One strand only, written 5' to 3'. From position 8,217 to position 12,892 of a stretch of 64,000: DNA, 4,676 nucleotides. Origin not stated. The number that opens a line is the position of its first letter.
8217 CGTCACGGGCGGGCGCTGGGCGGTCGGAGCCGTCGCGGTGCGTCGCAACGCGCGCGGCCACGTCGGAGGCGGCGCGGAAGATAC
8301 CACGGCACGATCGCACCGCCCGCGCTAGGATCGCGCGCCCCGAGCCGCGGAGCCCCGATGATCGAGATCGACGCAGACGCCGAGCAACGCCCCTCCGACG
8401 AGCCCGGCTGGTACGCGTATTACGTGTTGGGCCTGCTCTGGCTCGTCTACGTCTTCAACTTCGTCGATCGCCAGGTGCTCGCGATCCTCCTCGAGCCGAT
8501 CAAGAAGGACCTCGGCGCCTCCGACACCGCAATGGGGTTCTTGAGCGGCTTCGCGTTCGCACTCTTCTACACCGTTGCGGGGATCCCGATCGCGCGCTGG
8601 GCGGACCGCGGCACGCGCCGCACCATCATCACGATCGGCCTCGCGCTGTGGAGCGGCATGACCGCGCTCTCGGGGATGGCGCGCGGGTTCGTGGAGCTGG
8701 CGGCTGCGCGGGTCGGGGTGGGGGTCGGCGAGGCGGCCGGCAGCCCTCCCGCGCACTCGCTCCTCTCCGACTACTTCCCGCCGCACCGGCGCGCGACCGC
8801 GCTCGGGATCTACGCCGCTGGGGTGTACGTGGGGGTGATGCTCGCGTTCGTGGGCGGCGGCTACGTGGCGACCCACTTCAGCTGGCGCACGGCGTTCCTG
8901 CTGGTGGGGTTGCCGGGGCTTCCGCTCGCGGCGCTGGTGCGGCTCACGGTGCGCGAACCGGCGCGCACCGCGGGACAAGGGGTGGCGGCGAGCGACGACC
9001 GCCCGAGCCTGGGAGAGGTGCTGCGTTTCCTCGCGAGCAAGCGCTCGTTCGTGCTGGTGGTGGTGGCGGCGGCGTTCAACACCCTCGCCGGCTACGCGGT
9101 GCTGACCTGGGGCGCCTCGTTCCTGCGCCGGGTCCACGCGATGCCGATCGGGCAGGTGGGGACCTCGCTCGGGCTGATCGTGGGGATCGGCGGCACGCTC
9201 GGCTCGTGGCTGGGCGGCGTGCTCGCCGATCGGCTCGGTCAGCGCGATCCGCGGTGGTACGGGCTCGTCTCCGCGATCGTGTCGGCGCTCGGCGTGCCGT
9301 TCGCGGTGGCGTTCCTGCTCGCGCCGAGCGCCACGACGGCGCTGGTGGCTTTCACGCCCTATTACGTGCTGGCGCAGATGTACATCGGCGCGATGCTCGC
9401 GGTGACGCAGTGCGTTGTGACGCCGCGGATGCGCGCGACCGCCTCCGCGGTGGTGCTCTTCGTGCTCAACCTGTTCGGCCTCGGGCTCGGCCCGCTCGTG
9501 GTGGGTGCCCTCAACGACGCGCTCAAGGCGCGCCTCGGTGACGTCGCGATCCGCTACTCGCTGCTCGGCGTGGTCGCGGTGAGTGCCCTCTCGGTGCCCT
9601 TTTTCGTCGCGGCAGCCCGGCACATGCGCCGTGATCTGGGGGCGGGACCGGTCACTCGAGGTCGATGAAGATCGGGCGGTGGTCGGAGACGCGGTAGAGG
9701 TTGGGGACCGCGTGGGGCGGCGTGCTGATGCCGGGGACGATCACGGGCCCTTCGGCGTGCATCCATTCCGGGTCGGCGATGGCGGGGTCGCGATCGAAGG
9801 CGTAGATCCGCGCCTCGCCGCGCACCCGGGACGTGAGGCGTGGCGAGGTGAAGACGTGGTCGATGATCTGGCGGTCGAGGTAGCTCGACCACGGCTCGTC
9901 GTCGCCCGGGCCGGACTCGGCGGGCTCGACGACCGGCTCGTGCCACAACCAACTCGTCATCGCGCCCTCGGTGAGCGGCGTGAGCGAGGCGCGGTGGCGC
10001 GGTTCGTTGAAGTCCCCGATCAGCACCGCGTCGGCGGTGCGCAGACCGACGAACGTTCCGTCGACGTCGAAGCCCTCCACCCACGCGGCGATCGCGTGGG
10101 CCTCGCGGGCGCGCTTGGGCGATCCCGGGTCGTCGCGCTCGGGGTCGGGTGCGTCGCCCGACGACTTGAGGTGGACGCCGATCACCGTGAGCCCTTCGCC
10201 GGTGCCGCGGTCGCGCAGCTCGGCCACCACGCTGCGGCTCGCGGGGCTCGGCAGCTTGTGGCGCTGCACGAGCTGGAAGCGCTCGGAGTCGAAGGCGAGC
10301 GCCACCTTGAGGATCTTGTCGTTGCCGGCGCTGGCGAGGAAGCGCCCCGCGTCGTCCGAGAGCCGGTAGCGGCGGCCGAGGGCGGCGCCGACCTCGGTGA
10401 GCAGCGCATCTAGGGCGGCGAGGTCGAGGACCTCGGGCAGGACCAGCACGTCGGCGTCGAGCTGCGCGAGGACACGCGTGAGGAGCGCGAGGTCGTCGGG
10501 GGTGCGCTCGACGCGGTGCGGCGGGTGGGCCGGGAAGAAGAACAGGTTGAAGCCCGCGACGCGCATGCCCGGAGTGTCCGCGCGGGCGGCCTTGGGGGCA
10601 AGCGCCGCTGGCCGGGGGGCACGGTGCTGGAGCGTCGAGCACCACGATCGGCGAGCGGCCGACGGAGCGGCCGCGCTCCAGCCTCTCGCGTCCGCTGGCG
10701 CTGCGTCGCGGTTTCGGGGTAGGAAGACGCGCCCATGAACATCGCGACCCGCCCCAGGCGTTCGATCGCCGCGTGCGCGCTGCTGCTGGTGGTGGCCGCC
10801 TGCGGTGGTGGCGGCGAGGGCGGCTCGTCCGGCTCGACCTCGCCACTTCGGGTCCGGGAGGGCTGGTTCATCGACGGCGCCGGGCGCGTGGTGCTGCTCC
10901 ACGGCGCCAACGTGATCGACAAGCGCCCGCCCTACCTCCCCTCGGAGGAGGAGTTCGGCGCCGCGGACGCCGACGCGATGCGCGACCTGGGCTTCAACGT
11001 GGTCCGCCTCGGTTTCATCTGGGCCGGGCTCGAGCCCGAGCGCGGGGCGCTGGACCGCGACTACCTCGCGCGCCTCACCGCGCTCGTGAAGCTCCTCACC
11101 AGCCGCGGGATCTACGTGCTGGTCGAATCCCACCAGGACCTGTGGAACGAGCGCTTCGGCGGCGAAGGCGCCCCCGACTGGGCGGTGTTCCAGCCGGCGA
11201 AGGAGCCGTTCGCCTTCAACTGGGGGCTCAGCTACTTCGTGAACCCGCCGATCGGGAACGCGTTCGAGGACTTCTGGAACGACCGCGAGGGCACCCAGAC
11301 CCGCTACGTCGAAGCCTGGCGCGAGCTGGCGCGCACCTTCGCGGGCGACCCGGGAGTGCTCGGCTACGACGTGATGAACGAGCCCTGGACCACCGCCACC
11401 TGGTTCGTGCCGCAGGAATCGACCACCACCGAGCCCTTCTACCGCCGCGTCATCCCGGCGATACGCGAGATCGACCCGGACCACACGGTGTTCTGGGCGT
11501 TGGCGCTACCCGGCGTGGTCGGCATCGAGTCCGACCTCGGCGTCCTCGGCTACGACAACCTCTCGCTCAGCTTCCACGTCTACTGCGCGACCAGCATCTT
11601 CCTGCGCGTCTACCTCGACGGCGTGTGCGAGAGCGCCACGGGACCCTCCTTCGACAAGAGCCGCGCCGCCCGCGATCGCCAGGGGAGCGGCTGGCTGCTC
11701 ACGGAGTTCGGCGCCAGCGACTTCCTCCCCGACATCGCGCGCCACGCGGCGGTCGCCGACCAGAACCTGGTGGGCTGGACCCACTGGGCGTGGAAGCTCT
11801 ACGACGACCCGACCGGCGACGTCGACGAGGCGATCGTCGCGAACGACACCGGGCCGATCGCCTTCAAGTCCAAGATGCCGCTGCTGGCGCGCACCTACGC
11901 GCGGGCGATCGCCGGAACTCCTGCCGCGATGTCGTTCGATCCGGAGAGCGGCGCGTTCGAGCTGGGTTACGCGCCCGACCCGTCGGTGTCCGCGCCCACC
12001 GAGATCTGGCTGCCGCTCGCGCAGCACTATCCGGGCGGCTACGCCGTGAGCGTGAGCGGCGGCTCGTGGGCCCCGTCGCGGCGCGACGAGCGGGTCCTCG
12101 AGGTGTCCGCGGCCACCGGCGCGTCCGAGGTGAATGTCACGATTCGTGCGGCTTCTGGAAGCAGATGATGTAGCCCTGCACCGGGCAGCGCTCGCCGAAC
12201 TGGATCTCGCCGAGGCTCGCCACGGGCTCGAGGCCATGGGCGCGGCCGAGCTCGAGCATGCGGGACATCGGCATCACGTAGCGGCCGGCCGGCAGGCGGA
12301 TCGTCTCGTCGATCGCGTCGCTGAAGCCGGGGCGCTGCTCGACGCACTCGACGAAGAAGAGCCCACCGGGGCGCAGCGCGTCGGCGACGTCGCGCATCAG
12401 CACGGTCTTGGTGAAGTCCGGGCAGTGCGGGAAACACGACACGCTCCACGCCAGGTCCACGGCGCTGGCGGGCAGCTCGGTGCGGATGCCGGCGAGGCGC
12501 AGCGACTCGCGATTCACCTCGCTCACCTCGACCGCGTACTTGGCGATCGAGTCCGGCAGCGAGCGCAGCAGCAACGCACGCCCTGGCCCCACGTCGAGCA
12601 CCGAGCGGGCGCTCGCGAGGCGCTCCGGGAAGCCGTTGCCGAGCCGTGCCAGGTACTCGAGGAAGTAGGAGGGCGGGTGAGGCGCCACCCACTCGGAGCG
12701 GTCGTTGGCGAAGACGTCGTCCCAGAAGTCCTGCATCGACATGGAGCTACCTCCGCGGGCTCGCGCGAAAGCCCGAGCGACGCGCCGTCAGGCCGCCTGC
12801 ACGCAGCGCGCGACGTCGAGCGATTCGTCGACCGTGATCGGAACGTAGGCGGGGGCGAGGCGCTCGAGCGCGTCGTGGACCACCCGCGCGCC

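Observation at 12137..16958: Methylation-heavy minus-strand operon: three SAM-methyltransferases, a bicupin-like protein and a CMP-sugar-type cytidylyltransferase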

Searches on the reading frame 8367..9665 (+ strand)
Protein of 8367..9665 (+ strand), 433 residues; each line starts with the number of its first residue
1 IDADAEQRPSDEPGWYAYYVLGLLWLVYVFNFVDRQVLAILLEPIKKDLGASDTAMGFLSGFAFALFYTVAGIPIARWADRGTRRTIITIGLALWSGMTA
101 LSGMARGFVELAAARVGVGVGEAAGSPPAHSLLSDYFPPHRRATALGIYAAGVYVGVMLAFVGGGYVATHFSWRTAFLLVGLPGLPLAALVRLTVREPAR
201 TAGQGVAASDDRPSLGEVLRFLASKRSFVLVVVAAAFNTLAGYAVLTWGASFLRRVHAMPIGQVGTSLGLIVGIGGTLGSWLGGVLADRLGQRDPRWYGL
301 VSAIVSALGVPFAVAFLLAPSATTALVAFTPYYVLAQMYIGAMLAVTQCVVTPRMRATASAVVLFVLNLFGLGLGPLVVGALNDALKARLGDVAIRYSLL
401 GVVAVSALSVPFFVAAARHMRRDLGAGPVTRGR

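Call 84: search_protein_families(library=pfam, max_evalue=0.00001, proteins=[window:8367-9665:+])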
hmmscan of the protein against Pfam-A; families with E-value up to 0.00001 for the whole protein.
window:8367-9665:+ (433 aa): 2 families
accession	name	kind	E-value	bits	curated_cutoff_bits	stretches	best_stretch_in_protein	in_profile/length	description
PF07690.21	MFS_1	-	4e-46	158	33.4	1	24-376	1-347/347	Major Facilitator Superfamily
PF03137.26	OATP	-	8.9e-07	28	25.8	0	214-317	281-383/545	Organic Anion Transporter Polypeptide (OATP) family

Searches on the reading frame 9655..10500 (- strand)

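Call 84: search_protein_families(library=pfam, max_evalue=0.00001, proteins=[window:9655-10500:-])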
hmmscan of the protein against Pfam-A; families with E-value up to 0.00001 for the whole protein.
window:9655-10500:- (282 aa): 1 family
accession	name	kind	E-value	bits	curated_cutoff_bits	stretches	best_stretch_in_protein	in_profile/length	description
PF03372.29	Exo_endo_phos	-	3.5e-07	30.6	24.5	1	3-274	18-225/225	Endonuclease/Exonuclease/phosphatase family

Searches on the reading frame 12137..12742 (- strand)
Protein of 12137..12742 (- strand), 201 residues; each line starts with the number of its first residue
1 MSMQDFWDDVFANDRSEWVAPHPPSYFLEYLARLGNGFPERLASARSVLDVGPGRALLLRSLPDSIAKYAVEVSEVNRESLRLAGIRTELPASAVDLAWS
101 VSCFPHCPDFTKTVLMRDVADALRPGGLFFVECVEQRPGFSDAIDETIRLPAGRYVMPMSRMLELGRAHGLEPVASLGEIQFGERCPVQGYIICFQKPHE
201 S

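Call 6: search_protein_families(library=pfam, max_evalue=0.1, proteins=[window:12140-12742:-])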
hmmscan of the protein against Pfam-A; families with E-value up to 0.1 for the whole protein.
seq(201 aa): 4 families
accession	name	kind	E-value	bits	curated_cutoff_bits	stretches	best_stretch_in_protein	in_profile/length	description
PF13489.12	Methyltransf_23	-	5.1e-06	26.7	27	1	30-161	8-140/164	Methyltransferase domain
PF08241.18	Methyltransf_11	-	0.00024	22.1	21.2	1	49-131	1-95/95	Methyltransferase domain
PF13649.12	Methyltransf_25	-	0.00085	20.4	27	1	88-127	58-97/97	Methyltransferase domain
PF08242.18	Methyltransf_12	-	0.076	14.2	30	0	83-129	53-98/98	Methyltransferase domain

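Call 7: search_protein_families(library=ncbifam, max_evalue=0.1, proteins=[window:12140-12742:-])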
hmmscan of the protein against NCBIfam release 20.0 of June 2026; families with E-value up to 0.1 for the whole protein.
seq(201 aa): 1 family
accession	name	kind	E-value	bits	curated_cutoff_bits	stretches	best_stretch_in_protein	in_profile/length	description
NF043040.1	corrin_prot_MT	hypoth_equivalog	0.087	12.2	180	0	75-131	91-147/216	corrinoid protein-associated methyltransferase CpaM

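Call 65: find_encoding_contigs(protein=window:12137-12742:-, flank=10000, max_places=10)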
Protein window:12137-12742:- (201 aa): 5 contigs read that carry it; 5 places shown.
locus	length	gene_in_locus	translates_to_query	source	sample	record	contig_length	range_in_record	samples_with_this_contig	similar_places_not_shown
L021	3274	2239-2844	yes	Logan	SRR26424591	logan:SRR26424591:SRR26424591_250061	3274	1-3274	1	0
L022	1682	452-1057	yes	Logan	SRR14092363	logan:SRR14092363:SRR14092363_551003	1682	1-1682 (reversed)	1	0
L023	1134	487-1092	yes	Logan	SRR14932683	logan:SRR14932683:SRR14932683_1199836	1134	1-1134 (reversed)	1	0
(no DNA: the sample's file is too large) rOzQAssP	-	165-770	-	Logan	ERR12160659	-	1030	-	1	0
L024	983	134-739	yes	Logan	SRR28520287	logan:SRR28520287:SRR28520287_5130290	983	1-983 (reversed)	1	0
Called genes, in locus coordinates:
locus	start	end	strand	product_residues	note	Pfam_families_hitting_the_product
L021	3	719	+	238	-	?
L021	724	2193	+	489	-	PF02348:CTP_transf_3, PF12804:NTP_transf_3 (weak)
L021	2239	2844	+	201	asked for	PF13489:Methyltransf_23 (weak)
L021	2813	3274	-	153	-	?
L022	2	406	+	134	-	?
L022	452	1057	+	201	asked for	PF13489:Methyltransf_23 (weak)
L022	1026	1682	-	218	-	?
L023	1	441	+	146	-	?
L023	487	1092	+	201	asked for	PF13489:Methyltransf_23 (weak)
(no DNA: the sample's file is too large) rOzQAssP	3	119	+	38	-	?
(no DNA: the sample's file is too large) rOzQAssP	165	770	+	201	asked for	PF13489:Methyltransf_23 (weak)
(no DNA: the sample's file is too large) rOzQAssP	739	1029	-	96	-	?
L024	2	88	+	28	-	?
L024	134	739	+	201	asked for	PF13489:Methyltransf_23 (weak)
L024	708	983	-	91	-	?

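Call 91: search_solved_structures(query=A10, max_evalue=1, show_alignments=1)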
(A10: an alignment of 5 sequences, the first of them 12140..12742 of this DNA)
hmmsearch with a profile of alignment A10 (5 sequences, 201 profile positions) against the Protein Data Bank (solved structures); distinct sequences matched with E-value up to 1: 22.
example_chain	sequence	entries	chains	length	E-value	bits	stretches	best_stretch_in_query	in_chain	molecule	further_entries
2kw5_A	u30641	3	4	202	0.0082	19.1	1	49-133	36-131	Slr1183 protein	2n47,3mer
9w6x_A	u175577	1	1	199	0.0083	19.1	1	89-136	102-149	YtkW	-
3e23_A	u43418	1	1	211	0.011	18.6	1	93-131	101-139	uncharacterized protein RPA2492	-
9fce_A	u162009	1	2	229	0.014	18.4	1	38-135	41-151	SAM dependent methyltransferase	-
6f5z_A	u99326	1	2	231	0.017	18.1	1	90-155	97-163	24-sterol C-methyltransferase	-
3bkw_A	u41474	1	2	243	0.019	17.9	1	88-161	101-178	S-adenosylmethionine dependent methyltransferase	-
4r6w_A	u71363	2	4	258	0.051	16.5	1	66-149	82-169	Phosphoethanolamine N-methyltransferase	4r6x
3ujd_A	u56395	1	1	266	0.09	15.7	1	66-149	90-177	Phosphoethanolamine N-methyltransferase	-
3uj6_A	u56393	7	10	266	0.09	15.7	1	66-149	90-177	Phosphoethanolamine N-methyltransferase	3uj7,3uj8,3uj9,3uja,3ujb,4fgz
5f8c_A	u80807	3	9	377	0.11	15.4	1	33-143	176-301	Methyltransferase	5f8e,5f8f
9fcu_A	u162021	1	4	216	0.14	15.1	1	72-130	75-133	SAM-dependent methyltransferase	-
9fcx_A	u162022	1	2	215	0.15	15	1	72-130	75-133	SAM-dependent methyltransferase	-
9fd3_A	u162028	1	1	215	0.17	14.8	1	72-130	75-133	SAM-dependent methyltransferase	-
9fcy_A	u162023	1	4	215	0.18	14.8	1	72-130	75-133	SAM-dependent methyltransferase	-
9fcd_A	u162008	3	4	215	0.18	14.7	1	72-130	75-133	SAM-dependent methyltransferase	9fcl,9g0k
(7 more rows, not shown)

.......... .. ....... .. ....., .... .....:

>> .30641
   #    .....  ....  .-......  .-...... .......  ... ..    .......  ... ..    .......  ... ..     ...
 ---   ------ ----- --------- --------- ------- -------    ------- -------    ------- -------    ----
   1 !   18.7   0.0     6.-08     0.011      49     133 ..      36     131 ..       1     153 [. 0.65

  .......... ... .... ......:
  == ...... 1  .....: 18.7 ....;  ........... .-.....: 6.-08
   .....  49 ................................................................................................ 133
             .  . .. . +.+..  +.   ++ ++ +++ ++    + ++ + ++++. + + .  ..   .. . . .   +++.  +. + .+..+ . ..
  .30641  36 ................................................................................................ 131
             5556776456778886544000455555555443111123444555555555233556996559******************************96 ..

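Call 92: search_protein_families(library=padloc, max_evalue=0.01, proteins=[window:12140-12742:-])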
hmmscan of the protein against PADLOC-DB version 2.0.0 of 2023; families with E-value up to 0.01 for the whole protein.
window:12140-12742:- (201 aa): 0 families
